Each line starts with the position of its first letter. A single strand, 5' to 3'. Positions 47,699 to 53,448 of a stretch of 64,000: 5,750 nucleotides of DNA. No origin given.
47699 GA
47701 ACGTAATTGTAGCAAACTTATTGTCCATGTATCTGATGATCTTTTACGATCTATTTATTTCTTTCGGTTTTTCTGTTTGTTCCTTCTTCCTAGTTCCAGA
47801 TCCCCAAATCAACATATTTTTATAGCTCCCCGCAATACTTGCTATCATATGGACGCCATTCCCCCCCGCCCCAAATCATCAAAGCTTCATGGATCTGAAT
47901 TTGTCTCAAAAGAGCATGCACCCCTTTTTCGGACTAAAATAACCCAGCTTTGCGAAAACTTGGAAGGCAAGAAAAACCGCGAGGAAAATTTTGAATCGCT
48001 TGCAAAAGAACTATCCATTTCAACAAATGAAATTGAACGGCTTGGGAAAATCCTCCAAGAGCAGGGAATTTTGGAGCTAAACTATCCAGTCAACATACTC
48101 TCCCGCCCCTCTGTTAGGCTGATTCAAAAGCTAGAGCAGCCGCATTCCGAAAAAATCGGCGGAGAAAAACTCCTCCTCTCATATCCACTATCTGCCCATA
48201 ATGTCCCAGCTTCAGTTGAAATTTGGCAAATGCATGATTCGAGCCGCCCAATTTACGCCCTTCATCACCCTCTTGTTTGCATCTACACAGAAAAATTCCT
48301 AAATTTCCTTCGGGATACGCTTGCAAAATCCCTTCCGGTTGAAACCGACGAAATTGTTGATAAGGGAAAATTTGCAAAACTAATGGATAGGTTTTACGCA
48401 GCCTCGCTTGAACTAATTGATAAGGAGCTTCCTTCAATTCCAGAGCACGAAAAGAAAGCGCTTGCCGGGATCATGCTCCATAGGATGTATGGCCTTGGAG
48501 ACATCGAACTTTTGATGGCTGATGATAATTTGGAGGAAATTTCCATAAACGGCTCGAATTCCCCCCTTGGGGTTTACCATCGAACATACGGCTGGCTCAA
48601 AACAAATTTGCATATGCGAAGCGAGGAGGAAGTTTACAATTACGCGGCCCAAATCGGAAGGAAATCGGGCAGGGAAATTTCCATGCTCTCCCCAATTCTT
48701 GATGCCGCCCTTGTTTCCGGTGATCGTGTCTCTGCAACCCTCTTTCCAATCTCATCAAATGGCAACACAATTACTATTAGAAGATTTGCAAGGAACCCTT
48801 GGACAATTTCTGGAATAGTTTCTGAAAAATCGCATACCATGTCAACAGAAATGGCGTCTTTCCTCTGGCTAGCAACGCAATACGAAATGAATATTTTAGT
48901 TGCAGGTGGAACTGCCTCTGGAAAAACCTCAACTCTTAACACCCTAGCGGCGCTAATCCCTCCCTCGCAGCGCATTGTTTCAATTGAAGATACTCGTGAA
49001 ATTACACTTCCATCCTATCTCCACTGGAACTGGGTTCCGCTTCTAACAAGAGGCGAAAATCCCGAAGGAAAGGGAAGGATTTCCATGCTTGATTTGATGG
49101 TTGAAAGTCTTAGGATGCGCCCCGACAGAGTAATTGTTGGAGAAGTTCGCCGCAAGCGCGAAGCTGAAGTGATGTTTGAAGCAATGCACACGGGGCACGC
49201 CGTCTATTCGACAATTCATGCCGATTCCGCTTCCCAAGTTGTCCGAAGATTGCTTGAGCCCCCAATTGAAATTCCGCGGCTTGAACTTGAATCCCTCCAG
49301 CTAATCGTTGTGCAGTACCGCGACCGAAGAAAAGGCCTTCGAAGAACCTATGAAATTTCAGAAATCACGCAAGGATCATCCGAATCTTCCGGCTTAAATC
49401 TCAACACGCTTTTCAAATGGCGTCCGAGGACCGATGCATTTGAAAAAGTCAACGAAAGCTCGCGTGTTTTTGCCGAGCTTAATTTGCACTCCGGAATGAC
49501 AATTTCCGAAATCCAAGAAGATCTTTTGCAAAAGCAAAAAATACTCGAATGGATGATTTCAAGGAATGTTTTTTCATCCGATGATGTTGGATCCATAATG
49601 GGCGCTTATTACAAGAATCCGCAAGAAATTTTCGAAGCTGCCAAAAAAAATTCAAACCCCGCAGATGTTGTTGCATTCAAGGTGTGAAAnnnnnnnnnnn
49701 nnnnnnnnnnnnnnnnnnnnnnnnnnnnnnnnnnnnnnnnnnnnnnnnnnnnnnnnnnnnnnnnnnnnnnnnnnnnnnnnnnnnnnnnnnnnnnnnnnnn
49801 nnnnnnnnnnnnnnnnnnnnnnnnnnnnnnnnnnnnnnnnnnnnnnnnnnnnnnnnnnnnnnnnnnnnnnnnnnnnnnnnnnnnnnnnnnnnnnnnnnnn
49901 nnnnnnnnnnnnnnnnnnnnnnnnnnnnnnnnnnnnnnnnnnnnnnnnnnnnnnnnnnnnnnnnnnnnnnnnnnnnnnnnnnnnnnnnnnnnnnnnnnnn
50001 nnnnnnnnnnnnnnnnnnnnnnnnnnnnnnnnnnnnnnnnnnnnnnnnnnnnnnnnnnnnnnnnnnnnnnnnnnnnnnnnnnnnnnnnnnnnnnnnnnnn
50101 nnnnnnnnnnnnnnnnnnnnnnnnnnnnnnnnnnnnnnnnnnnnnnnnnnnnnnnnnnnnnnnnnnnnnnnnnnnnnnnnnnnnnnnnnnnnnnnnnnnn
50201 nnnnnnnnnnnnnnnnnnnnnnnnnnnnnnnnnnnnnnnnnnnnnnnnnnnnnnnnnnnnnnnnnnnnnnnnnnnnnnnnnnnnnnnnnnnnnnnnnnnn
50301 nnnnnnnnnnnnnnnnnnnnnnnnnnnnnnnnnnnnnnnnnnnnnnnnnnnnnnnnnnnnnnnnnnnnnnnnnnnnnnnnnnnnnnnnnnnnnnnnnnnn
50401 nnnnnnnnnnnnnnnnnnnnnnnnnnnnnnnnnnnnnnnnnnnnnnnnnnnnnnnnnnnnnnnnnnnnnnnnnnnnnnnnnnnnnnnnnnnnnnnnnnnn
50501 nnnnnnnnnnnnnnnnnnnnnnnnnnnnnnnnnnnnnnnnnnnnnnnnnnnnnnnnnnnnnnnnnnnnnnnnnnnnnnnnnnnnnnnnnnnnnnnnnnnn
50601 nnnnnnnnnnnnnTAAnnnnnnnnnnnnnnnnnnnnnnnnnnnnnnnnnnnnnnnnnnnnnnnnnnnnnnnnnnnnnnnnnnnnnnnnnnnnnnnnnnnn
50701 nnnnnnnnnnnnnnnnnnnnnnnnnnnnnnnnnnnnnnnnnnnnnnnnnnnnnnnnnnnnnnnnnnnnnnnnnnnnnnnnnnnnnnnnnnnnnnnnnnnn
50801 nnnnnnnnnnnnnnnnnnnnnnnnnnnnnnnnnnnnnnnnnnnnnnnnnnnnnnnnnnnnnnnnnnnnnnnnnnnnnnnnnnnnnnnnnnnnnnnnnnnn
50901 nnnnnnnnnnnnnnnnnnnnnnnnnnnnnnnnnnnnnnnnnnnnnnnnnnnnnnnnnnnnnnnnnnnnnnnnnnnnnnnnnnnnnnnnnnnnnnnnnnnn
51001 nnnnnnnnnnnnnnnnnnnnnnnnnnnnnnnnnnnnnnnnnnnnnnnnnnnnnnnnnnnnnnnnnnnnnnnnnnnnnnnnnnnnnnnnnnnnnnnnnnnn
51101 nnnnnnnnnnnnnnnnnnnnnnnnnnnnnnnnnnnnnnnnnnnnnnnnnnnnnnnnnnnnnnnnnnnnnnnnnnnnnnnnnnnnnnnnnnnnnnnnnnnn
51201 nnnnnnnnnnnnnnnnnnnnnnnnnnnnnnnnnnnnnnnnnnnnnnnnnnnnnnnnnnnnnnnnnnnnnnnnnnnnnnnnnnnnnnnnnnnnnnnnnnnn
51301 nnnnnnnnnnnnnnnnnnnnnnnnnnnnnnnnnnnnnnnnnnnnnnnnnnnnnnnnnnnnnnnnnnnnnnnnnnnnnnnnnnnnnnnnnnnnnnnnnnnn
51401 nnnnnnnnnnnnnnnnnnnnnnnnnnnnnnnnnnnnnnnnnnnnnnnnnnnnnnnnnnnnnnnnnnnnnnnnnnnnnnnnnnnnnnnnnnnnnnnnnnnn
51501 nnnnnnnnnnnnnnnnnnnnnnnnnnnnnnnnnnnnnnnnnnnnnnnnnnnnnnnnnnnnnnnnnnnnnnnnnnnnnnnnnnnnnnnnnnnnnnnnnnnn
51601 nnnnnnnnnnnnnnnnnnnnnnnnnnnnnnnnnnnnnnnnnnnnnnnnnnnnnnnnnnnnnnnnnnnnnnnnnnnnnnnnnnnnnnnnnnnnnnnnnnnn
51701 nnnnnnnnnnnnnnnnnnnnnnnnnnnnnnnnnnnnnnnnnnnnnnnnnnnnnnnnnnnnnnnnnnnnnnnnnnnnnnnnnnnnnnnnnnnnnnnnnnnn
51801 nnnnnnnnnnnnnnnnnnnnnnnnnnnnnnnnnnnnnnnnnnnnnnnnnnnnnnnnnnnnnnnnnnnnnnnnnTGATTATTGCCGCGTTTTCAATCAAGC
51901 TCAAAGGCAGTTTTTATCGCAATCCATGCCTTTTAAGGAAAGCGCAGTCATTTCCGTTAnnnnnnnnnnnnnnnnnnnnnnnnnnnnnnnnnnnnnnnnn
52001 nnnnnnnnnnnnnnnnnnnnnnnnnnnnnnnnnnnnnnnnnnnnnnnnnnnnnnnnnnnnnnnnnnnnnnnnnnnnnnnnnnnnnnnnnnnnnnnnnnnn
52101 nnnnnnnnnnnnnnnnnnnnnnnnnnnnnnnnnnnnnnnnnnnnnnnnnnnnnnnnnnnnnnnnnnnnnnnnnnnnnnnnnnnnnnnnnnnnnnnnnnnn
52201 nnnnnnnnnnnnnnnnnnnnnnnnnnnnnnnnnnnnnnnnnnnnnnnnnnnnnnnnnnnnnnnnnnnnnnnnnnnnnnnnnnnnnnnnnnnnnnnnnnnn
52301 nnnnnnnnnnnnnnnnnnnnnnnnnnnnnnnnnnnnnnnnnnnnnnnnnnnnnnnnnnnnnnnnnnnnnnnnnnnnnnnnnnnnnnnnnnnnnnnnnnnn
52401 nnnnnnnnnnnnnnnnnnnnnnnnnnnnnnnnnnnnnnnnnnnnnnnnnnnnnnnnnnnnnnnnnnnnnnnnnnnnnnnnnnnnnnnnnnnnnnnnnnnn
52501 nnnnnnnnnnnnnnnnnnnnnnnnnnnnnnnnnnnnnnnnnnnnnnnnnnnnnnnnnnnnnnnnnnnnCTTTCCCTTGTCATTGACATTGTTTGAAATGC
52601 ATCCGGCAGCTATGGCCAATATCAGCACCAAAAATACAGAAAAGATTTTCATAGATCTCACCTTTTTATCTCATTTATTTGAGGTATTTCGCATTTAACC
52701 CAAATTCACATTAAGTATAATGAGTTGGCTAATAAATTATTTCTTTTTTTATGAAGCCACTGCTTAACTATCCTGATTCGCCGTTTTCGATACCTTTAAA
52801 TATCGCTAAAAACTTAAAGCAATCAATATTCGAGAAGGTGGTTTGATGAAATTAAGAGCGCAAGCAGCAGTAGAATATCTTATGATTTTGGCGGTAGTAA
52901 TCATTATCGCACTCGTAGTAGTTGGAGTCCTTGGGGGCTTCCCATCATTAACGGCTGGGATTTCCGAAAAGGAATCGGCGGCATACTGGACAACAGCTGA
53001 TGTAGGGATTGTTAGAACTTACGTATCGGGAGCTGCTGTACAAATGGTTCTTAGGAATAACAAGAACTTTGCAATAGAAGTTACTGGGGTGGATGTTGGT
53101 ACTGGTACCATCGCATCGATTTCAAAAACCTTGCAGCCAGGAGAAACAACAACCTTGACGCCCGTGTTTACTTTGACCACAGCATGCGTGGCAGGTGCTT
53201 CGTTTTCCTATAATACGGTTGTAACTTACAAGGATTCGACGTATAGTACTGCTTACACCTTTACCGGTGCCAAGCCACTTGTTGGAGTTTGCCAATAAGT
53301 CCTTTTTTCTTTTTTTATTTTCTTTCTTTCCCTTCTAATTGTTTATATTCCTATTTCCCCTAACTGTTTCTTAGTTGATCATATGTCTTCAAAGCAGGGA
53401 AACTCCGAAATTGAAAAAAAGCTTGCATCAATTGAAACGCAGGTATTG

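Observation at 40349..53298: Hybrid pilus/archaellum-like assembly locus: KaiC(ArlH)-like ATPase, prepilin paralogues, PilB/ArlI ATPase, split platform protein, and a DUF361-type major pilin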

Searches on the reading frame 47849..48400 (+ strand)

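Call 64: search_protein_families(library=pfam, max_evalue=1, proteins=[window:47849-48400:+])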
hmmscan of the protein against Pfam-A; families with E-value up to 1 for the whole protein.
window:47849-48400:+ (184 aa): 3 families
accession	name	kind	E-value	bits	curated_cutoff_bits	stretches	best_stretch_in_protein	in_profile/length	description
PF18711.7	TxDE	-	0.11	13.1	25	1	54-77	3-26/55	Toxoflavin-degrading enzyme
PF04539.22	Sigma70_r3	-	0.2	12.2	25.3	1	30-69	5-44/78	Sigma-70 region 3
PF13730.12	HTH_36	-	0.21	11.9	25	1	48-75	28-55/55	Helix-turn-helix domain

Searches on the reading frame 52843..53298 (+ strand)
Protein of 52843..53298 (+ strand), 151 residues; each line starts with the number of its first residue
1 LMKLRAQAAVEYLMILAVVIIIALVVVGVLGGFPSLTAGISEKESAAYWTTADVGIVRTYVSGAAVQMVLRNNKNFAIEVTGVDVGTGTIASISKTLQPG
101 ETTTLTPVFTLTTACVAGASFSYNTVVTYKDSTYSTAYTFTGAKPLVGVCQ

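Call 4: search_protein_families(library=pfam, max_evalue=0.01, proteins=[window:52843-53298:+])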
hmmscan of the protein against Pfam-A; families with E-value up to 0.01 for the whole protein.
window:52843-53298:+ (151 aa): 0 families

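Call 8: search_protein_families(library=ncbifam, max_evalue=0.01, proteins=[window:52843-53298:+])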
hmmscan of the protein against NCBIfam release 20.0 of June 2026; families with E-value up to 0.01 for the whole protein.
window:52843-53298:+ (151 aa): 1 family
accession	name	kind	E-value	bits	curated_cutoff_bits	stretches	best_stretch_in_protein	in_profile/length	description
NF046073.1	UpsA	equivalog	0.00034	20.8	130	1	15-138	7-128/136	pilin subunit UpsA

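Call 42: search_protein_families(library=pfam, max_evalue=10, proteins=[window:52846-53298:+])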
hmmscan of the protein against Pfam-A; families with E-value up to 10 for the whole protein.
window:52846-53298:+ (150 aa): 2 families
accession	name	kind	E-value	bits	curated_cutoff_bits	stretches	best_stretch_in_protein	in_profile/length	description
PF04021.17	Class_IIIsignal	-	0.03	14.7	23.7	1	4-26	2-24/27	Class III signal peptide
PF06728.19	PIG-U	-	0.032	13.8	24.5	1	89-148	198-257/378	GPI transamidase subunit PIG-U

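Call 43: find_homologous_proteins(query=window:52846-53298:+, max_evalue=0.00001)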
Query window:52846-53298:+ (150 aa): 49 proteins with E <= 0.00001 among 160 candidates.
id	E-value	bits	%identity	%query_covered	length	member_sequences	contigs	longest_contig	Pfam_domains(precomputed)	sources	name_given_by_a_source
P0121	1.9e-86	305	100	100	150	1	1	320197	-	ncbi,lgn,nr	ncbi:hypothetical protein HY989_03910 [Candidatus Micrarchaeota archaeon]|nr:hypothetical protein [C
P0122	1.7e-68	247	80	100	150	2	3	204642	-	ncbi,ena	-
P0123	8.2e-62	225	75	100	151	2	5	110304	-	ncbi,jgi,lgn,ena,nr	ncbi:MAG TPA: hypothetical protein VJI13_02285 [Candidatus Norongarragalinales archaeon]|nr:hypothet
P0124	1.5e-59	218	73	100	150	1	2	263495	-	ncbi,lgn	-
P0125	1.8e-55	205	74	100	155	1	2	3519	-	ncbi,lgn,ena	-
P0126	5.0e-52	193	68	100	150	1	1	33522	-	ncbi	ncbi:MAG: hypothetical protein V1835_05685 [Candidatus Micrarchaeota archaeon]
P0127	3.0e-50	188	70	100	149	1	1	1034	-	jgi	jgi:hypothetical protein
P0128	9.8e-50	186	68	100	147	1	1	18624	-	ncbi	ncbi:MAG: hypothetical protein ABIG96_03170 [Candidatus Micrarchaeota archaeon]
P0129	1.1e-48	183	64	100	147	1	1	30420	-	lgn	-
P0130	1.1e-47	179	65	100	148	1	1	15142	-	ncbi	ncbi:MAG: hypothetical protein ABH863_06325 [Candidatus Micrarchaeota archaeon]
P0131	6.9e-47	177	64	99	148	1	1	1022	-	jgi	jgi:hypothetical protein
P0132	1.1e-46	176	60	100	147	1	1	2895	-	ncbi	-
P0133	4.7e-46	174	67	98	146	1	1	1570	-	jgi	jgi:hypothetical protein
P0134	1.6e-36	143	54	99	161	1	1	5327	-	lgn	-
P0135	2.8e-36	142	54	100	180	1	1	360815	-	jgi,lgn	jgi:hypothetical protein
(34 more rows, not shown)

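Call 46: find_encoding_contigs(protein=P0121, flank=3000, max_places=2)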
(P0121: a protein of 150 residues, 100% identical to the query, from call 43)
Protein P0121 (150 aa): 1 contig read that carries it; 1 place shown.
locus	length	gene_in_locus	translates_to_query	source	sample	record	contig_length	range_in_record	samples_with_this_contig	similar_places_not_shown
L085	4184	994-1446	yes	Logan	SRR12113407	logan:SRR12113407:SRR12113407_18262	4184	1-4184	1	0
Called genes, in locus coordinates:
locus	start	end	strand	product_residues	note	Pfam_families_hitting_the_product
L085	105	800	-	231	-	-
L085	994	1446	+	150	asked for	-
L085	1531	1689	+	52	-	-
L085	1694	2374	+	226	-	PF00121:TIM, PF05690:ThiG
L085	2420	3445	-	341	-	PF01137:RTC, PF05189:RTC_insert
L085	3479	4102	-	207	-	-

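Call 47: predict_structure(alignment_id=A4)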
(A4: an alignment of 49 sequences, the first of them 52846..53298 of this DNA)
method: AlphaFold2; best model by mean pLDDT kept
length: 150 residues; sequences in the alignment: 49
mean_pLDDT: 86.0   pTM: 0.66
mean pLDDT of the five models: 86.0, 85.2, 84.7, 84.4, 83.6
residues with pLDDT >= 90: 84; 70-90: 44; 50-70: 22; < 50: 0
segments of 3 or more residues with pLDDT < 50: none
pLDDT, mean of each block of 10 residues (from residue 1): 60 87 76 62 93 93 92 96 78 93 90 89 93 94 91
secondary structure, 60 per line:
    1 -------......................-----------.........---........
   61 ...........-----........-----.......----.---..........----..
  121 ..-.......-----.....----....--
elements in order: H8-29 H41-49 E53-71 E77-84 E90-96 E105-114 E119-122 E124-130 E136-140 E145-148
